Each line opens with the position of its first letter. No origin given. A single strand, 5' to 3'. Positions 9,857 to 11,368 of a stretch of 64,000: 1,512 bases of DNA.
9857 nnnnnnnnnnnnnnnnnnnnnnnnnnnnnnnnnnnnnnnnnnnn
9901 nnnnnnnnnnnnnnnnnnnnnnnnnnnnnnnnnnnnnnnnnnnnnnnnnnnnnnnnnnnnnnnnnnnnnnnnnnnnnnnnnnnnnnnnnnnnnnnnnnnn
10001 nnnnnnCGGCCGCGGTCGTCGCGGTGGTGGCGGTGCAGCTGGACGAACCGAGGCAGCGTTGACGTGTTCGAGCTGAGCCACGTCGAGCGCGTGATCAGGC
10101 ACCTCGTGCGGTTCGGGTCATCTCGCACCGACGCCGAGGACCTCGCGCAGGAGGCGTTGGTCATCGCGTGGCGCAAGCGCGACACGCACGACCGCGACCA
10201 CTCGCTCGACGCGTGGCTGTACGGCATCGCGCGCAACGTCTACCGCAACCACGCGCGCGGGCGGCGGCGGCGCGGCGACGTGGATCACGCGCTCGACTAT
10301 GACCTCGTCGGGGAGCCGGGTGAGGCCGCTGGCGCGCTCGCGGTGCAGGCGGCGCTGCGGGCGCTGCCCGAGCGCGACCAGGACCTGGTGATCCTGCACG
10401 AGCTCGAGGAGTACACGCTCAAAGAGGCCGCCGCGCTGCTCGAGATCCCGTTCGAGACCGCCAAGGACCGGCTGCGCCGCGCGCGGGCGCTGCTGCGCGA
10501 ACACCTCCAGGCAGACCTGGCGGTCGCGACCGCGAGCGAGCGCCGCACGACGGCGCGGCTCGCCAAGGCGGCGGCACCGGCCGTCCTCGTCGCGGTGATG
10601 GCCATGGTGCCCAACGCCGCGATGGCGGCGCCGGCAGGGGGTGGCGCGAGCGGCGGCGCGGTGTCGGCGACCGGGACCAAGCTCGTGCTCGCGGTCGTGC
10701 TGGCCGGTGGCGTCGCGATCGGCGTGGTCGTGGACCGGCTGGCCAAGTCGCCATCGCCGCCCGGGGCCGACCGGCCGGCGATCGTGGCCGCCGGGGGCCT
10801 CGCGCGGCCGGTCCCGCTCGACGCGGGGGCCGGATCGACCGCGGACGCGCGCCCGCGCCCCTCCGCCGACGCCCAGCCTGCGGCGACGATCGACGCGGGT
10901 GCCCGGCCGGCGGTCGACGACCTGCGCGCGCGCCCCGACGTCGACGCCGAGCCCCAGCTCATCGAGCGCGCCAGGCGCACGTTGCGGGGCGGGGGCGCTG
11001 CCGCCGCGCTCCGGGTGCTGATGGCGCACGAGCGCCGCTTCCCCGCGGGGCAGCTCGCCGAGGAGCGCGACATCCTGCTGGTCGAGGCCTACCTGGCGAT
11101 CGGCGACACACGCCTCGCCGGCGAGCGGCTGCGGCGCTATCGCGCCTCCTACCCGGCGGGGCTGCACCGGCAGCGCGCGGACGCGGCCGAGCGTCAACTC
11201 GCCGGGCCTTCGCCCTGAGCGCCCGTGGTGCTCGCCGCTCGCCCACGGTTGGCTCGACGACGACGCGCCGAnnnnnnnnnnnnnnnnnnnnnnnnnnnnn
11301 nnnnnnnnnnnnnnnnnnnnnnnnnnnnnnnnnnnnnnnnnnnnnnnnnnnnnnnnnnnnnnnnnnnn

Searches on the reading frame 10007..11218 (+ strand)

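Call 62: search_protein_families(library=pfam, proteins=[window:10007-11218:+], max_evalue=0.00001)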
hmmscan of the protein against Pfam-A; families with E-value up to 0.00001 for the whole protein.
window:10007-11218:+ (403 aa): 3 families
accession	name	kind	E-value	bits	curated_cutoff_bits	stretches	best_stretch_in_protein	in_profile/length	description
PF04542.20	Sigma70_r2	-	9.9e-14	51.3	24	1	24-89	4-71/71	Sigma-70 region 2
PF08281.18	Sigma70_r4_2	-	6.1e-10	39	25.7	1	111-163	2-54/54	Sigma-70, region 4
PF04545.22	Sigma70_r4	-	1.6e-07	31.2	24.1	1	116-165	1-50/50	Sigma-70, region 4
